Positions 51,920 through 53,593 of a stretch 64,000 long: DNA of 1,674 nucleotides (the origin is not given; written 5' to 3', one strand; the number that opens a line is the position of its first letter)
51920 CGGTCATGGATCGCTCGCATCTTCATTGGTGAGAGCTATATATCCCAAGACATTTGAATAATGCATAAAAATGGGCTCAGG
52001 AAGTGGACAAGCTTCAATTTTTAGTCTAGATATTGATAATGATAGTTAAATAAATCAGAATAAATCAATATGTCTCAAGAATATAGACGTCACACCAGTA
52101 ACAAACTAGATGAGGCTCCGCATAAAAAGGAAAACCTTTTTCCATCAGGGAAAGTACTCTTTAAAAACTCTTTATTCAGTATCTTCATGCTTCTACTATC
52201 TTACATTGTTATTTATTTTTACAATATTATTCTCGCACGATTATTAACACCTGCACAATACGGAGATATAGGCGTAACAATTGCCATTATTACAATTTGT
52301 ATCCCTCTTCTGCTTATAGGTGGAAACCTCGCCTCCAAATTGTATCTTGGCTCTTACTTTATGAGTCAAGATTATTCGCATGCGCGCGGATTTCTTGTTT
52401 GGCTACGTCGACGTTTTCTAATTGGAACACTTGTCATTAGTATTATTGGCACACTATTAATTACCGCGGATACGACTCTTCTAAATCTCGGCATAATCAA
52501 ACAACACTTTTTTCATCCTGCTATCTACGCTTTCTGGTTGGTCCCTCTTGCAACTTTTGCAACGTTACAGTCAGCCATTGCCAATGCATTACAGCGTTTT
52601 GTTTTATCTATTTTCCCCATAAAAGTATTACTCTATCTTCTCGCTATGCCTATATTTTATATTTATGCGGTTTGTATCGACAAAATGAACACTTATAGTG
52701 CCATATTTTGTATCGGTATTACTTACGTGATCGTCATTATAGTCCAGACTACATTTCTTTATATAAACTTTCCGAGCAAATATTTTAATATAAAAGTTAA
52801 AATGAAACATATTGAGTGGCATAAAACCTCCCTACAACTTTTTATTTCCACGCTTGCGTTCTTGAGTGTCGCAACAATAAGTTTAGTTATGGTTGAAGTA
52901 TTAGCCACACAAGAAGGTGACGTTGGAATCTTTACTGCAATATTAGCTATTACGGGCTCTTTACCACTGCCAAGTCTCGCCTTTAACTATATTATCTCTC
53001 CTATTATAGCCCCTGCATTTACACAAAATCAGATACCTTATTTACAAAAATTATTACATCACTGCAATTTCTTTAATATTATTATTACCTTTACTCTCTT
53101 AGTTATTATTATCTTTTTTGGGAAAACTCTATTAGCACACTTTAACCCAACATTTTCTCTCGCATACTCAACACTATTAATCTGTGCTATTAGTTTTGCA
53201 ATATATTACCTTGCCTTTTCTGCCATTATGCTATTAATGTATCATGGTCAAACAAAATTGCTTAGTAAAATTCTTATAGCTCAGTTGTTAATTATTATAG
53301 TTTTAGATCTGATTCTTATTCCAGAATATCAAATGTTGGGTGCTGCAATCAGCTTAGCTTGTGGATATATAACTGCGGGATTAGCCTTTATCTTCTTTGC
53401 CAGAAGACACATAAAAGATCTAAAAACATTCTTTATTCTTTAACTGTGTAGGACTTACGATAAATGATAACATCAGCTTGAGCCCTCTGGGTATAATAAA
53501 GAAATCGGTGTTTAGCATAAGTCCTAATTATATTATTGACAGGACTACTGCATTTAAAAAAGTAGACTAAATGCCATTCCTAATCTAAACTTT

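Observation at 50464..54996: Three tandem Wzx/PST-like MOP transporters (one old and two recently duplicated paralogs) immediately beside the NRPS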

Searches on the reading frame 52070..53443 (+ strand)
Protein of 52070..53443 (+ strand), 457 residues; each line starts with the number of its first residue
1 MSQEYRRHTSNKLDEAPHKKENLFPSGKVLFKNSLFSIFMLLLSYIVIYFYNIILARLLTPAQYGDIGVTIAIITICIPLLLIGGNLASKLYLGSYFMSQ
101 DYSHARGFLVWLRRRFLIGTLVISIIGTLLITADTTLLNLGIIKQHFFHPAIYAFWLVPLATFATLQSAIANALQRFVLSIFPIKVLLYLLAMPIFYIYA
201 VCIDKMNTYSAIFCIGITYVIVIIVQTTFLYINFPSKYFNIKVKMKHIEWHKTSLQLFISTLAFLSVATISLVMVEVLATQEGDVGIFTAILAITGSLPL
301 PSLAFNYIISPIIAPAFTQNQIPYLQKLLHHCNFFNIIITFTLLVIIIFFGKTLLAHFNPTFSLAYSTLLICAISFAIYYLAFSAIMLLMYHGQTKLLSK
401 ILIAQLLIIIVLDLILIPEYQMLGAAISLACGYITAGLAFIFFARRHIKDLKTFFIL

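Call 5: search_protein_families(library=pfam, proteins=[window:52070-53443:+], max_evalue=1)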
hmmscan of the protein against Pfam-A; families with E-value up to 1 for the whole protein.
window:52070-53443:+ (457 aa): 1 family
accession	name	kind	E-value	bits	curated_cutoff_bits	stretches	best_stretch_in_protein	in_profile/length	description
PF01943.22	Polysacc_synt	-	0.16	11.9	28.2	1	31-320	2-273/274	Polysaccharide biosynthesis protein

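Call 12: search_protein_families(library=ncbifam, proteins=[window:52070-53443:+], max_evalue=1)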
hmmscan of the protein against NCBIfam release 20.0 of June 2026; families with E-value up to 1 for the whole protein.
window:52070-53443:+ (457 aa): 0 families

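Call 13: find_homologous_proteins(query=window:52070-53443:+)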
Query window:52070-53443:+ (457 aa): 7 proteins with E <= 0.001 among 8000 candidates.
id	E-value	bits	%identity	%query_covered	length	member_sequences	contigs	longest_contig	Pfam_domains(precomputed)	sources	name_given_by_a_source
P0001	9.3e-286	966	100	100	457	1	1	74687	-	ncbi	-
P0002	8.3e-179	613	65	98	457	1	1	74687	-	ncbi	-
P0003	2.3e-107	378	43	95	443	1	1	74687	PF01943.23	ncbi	-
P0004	6.9e-9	54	25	90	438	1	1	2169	PF01943.23,PF01554.24,PF13440.12,PF03023.20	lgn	-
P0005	1.7e-5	42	38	15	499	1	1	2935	PF01943.23,PF01554.24,PF13440.12,PF03023.20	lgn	-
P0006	4.0e-5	41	25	39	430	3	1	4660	PF01943.23,PF01554.24,PF13440.12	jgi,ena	-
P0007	2.6e-4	38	33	23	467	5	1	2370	PF01943.23,PF01554.24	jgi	-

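Call 16: find_encoding_contigs(protein=P0001, flank=10000, max_places=4)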
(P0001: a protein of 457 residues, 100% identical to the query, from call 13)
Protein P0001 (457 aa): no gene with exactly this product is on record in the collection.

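Call 17: find_related_loci(query=A1, collection=genome_contigs, flank=10000)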
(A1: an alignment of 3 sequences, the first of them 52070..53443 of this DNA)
Query A1 (457 aa) in genome_contigs; peptide patterns used: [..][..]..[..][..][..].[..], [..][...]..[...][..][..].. (x = any residue, [..] = any of these).
80 stretches matched a pattern, but none encodes a relative of the query by tblastn (E <= 1e-3).
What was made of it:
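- Tried and rejected: A genome_contigs scan with the trio profile found nothing (call 17).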

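Call 29: search_solved_structures(query=A1, max_evalue=10, show_alignments=1)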
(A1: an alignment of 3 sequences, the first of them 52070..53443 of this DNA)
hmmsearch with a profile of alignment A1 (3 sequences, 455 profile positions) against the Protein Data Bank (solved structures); distinct sequences matched with E-value up to 10: 3.
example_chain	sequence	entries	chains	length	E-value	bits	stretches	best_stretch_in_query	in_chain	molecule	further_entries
4v49_BR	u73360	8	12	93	0.94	11.6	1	147-182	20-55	50S ribosomal protein L23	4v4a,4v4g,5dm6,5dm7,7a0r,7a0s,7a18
1nkw_R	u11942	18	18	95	0.95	11.6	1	146-182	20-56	50S ribosomal protein L23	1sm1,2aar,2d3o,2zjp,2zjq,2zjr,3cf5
1nwx_R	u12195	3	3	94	0.96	11.6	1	147-182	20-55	ribosomal protein L23 | 50S ribosomal protein L23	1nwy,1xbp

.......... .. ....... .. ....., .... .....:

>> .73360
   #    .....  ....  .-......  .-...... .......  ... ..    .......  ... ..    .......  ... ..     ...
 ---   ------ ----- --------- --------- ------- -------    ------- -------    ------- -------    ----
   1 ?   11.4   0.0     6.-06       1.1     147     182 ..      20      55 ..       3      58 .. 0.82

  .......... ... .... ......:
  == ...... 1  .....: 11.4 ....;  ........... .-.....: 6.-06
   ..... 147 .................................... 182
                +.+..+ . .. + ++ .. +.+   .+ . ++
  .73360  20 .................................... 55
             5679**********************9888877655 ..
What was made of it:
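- On PST / Wzx family (Pfam PF01943): No PDB sequence hit for the trio profile (call 29).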

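Call 32: search_protein_representatives(alignment_id=A1)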
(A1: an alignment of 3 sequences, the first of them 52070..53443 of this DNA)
Query: 3 sequences, 455 profile positions. Proteins with E-value up to 0.001 (for the whole library): 8435; up to 1e-10: 2139; up to 1e-30: 116. The best 150 are listed.
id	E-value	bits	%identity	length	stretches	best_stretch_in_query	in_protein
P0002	2.3e-242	821.3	-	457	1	1-455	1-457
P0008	2.6e-86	306.9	-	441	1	18-454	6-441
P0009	1.5e-74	268.1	-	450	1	28-453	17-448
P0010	9.0e-72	258.9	-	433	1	27-454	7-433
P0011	9.3e-69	249.0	-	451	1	26-454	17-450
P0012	1.1e-68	248.7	-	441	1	26-445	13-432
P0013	6.2e-65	236.4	-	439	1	18-454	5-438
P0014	7.2e-63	229.6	-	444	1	36-453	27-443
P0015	1.4e-62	228.6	-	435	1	27-454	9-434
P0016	2.2e-62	228.0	-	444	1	25-449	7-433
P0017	4.7e-62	226.9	-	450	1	31-454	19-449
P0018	2.9e-59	217.7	-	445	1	20-455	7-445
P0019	3.1e-59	217.6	-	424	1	29-445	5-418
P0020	1.7e-57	211.9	-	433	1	26-441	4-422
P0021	2.7e-56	207.9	-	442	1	30-454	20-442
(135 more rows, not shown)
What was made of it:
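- Family: the profile search finds 8,435 relatives, 116 of them at E<=1e-30 (call 32).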

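Call 34: search_protein_families(library=pfam, alignment_id=A2, max_evalue=0.01)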
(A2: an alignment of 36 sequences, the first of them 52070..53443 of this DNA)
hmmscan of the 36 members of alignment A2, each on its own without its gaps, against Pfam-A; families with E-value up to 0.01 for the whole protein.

A. member 1, window:52070-53443:+ (457 aa): 0 families

B. families by the number of members that match (of 36 scanned): 3 families
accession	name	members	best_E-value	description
PF01943.22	Polysacc_synt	27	2.9e-15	Polysaccharide biosynthesis protein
PF01554.23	MatE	8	3.1e-07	MatE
PF16038.10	TMIE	1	0.0017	TMIE protein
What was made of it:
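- On PST / Wzx family (Pfam PF01943): 27 of 36 close relatives hit PF01943 (call 34).
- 27 of 36 close relatives match PF01943 (call 34). 8 of 36 relatives hit MatE (call 34).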

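Call 35: find_homologous_proteins(query=A2, max_evalue=1e-10)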
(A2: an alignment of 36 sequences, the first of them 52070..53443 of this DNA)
Query A2 (36 sequences) (457 aa, profile of the alignment): 35 proteins with E <= 1e-10 among 8000 candidates.
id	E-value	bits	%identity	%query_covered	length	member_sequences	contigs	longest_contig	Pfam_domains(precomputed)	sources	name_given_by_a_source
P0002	6.2e-139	482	65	98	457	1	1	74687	-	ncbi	-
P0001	1.3e-138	481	100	100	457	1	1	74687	-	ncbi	-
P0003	2.4e-127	444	43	95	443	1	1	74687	PF01943.23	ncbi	-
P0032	4.8e-127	443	25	94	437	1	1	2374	PF01943.23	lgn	-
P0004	1.1e-52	198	25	90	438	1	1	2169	PF01943.23,PF01554.24,PF13440.12,PF03023.20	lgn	-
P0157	1.2e-44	171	21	83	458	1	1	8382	PF01943.23,PF01554.24,PF03023.20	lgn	-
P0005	3.9e-43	166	38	15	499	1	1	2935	PF01943.23,PF01554.24,PF13440.12,PF03023.20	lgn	-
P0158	4.3e-43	166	23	39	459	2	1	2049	PF01943.23,PF01554.24,PF13440.12,PF03023.20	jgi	-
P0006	5.6e-43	166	25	39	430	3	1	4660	PF01943.23,PF01554.24,PF13440.12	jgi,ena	-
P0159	2.9e-42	163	27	35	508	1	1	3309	PF01943.23,PF01554.24,PF13440.12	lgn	-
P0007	1.2e-40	158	33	23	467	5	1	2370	PF01943.23,PF01554.24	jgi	-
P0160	3.9e-38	150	22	94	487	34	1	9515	PF01943.23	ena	-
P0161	1.5e-36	144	23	26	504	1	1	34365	PF01943.23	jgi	jgi:O-antigen/teichoic acid export membrane protein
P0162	2.7e-27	114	21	36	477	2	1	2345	PF01943.23,PF01554.24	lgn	-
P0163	9.1e-23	99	23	39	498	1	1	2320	PF01943.23,PF13440.12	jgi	jgi:O-antigen/teichoic acid export membrane protein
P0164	5.0e-21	93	26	40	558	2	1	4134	PF01943.23,PF01554.24,PF13440.12,PF03023.20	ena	-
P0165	1.1e-19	89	22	36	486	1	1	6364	PF01943.23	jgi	jgi:O-antigen/teichoic acid export membrane protein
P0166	1.6e-19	88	46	8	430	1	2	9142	PF01943.23,PF13440.12,PF03023.20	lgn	-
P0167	2.1e-18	85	21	39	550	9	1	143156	PF01943.23,PF01554.24,PF13440.12,PF03023.20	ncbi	-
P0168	2.5e-18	84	30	12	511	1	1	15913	PF01943.23,PF01554.24,PF13440.12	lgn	-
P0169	4.3e-16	77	29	6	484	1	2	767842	PF01943.23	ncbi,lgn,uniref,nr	ncbi:lipopolysaccharide biosynthesis protein [Maribacter antarcticus]|uniref:lipopolysaccharide bios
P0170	6.8e-16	76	53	4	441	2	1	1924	PF01943.23,PF13440.12,PF03023.20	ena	-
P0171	2.0e-15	75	23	38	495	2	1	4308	PF01943.23,PF01554.24,PF13440.12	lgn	-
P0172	7.2e-13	66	33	19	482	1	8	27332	PF01943.23,PF01554.24,PF13440.12,PF03023.20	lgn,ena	-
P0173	1.0e-12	66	27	37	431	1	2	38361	PF01943.23,PF13440.12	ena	-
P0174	1.4e-12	65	21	14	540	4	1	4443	PF01943.23,PF01554.24,PF13440.12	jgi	-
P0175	1.7e-12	65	29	16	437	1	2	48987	PF01943.23,PF13440.12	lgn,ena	-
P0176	4.7e-12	64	27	10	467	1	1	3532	PF01943.23,PF03023.20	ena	-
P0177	1.5e-11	62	28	16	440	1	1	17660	PF01943.23,PF13440.12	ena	-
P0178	1.8e-11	62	-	-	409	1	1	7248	PF01943.23,PF13440.12,PF03023.20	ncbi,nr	ncbi:MAG: flippase [Glaciimonas sp.]|nr:flippase [Glaciimonas sp.]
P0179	3.5e-11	61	33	9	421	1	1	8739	PF01943.23,PF13440.12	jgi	jgi:O-antigen/teichoic acid export membrane protein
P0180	4.5e-11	60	28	17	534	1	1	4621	PF01554.24,PF13440.12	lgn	-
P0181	5.0e-11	60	-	-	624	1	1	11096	PF01943.23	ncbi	-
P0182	7.9e-11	60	22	23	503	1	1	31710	PF01943.23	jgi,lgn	jgi:O-antigen/teichoic acid export membrane protein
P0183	1.0e-10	59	34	20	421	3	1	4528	PF01943.23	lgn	-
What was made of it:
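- On PST / Wzx family (Pfam PF01943): The clade profile reaches proteins annotated 'O-antigen/teichoic acid export membrane protein' at E 1.5e-36 (call 35).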

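Call 36: list_cluster_members(proteins=[P0008, P0009, P0010, P0011, P0012, P0013, P0014, P0015, P0016, P0017])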
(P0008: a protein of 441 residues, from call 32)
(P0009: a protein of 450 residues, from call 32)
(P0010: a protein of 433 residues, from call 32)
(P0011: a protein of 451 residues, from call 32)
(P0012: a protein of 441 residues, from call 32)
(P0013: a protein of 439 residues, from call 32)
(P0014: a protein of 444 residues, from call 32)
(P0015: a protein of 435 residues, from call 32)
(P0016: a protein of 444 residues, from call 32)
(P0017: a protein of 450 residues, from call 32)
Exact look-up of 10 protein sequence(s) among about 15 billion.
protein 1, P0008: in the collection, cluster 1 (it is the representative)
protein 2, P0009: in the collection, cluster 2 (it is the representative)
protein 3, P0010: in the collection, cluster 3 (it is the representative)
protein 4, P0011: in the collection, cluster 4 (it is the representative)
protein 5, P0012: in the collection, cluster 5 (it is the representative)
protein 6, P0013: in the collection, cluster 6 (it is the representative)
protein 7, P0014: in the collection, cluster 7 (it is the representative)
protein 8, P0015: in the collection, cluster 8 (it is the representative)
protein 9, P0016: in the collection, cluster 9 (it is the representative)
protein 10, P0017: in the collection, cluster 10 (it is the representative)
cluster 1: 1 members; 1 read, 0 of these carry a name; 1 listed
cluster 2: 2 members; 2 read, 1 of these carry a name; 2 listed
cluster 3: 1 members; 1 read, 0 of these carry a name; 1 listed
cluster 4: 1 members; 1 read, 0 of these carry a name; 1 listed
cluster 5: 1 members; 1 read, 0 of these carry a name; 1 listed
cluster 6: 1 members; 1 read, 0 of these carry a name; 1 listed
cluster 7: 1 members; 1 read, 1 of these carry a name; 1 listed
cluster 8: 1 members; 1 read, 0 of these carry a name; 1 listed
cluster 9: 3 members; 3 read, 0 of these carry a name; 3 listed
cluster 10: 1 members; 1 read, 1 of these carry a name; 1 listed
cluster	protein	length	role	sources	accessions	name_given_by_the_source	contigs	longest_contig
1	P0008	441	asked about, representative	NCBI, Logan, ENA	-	-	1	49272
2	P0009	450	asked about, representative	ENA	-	-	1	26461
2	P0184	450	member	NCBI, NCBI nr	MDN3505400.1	MAG: hypothetical protein P0S95_07485 [Rhabdochlamydiaceae bacterium] | hypothetical protein [Candidatus Amphrikana amoebophyrae]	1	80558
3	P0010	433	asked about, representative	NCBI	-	-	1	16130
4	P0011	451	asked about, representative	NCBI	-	-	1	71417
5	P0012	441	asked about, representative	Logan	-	-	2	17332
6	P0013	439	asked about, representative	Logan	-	-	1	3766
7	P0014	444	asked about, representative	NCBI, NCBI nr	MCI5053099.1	MAG: oligosaccharide flippase family protein [Simkaniaceae bacterium] | oligosaccharide flippase family protein [Simkaniaceae bacterium]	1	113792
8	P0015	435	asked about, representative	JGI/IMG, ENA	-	-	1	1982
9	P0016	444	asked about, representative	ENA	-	-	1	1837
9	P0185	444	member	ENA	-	-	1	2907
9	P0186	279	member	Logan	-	-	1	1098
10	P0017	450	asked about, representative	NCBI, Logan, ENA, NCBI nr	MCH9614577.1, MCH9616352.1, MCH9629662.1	MAG: hypothetical protein SP1CHLAM54_14610 [Chlamydiia bacterium] | hypothetical protein [Chlamydiia bacterium]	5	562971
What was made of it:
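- NCBI names one relative 'oligosaccharide flippase family protein' (call 36).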

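Call 38: find_encoding_contigs(protein=P0008, flank=10000, max_places=3)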
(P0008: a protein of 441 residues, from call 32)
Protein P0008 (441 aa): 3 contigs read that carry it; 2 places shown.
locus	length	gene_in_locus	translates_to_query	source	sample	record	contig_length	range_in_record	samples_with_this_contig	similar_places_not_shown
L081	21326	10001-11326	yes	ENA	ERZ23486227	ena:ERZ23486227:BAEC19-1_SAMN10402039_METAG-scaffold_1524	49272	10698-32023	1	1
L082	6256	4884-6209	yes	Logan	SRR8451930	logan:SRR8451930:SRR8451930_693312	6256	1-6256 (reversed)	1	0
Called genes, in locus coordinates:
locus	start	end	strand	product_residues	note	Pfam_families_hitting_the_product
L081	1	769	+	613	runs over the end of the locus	PF00005:ABC_tran, PF02463:SMC_N (faint), PF03193:RsgA_GTPase (faint), PF13555:AAA_29 (faint), PF13304:AAA_21 (faint), PF12848:ABC_tran_Xtn, PF00005:ABC_tran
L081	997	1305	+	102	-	PF01381:HTH_3 (weak)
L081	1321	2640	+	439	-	PF13657:Couple_hipA, PF07804:HipA_C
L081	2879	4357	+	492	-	-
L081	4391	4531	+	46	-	-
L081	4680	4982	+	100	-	PF22277:EncFtn-like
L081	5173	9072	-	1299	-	PF18076:FGAR-AT_N, PF18072:FGAR-AT_linker, PF02769:AIRS_C, PF22689:FGAR-AT_PurM_N-like, PF02769:AIRS_C, PF13507:GATase_5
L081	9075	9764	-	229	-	PF01346:FKBP_N, PF00254:FKBP_C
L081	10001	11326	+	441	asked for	PF01943:Polysacc_synt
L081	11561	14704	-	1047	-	PF18327:PRODH, PF14850:Pro_dh-DNA_bdg, PF01619:Pro_dh, PF00171:Aldedh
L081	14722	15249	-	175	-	PF00719:Pyrophosphatase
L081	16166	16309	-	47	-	-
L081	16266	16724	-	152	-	-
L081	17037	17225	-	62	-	-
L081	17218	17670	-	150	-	PF06414:Zeta_toxin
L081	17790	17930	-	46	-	-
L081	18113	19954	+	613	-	-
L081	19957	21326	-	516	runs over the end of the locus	-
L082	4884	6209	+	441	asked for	PF01943:Polysacc_synt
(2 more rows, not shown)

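Call 39: find_encoding_contigs(protein=P0017, flank=10000, max_places=3)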
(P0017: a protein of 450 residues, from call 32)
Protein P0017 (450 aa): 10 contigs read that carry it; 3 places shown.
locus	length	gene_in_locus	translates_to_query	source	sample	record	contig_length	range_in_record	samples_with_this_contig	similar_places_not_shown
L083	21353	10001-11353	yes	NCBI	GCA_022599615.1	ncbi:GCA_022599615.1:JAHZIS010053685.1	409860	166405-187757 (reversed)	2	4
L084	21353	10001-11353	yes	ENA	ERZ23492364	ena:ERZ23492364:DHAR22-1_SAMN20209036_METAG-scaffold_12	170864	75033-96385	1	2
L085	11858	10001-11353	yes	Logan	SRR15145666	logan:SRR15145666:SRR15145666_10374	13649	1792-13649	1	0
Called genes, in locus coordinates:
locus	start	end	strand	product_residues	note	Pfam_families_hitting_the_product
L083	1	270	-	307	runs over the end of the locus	PF00480:ROK (weak), PF02685:Glucokinase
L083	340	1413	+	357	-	PF00154:RecA_N, PF06745:ATPase (weak), PF08423:Rad51, PF27531:MT3502_N (faint), PF21096:RecA_C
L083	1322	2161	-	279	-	PF00348:polyprenyl_synt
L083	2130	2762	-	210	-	PF25084:LbH_EIF2B, PF25087:GMPPB_C, PF00132:Hexapep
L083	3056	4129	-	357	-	-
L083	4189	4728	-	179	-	-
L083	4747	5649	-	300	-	PF13088:BNR_2, PF25852:DUF6242_C (faint), PF02012:BNR (faint), PF15902:Sortilin-Vps10 (faint)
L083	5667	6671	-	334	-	PF07714:PK_Tyr_Ser-Thr (weak), PF00069:Pkinase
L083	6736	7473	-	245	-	-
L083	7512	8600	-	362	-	PF07714:PK_Tyr_Ser-Thr (weak), PF00069:Pkinase, PF17667:Pkinase_fungal (weak)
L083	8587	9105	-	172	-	-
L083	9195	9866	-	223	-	-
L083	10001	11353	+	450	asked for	-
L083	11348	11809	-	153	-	PF13673:Acetyltransf_10, PF00583:Acetyltransf_1, PF13508:Acetyltransf_7, PF08445:FR47 (weak)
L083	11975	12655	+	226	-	PF03167:UDG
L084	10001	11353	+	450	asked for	-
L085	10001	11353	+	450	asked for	-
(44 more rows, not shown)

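Call 42: find_encoding_contigs(protein=P0003, flank=1000, max_places=2)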
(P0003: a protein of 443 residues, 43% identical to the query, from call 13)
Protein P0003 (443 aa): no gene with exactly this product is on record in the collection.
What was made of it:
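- Tried and rejected: The exact-sequence look-ups for B (P0001) and A (P0003) found no record (calls 16, 42).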

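Call 45: find_encoding_contigs(protein=P0009, flank=8000, max_places=1)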
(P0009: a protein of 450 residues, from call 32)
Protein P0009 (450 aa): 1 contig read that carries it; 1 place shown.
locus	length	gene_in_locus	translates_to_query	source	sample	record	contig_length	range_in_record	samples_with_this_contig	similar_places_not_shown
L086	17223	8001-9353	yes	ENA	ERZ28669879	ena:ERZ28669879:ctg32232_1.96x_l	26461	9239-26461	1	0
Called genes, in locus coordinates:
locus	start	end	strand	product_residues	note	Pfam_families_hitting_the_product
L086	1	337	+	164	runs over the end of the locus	-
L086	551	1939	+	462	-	-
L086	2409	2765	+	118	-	PF14226:DIOX_N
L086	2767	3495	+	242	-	PF03171:2OG-FeII_Oxy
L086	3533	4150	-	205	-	-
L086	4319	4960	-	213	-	-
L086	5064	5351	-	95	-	-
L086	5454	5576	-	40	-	-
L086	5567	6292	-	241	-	-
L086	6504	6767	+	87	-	-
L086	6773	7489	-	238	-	PF02535:Zip (faint)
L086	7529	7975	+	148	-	PF00293:NUDIX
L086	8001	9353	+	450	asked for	PF01943:Polysacc_synt (weak)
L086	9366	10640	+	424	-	PF07690:MFS_1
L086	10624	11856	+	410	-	PF07690:MFS_1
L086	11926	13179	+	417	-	PF07690:MFS_1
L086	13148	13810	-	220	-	PF01755:Glyco_transf_25 (weak)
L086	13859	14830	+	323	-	PF03372:Exo_endo_phos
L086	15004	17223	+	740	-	?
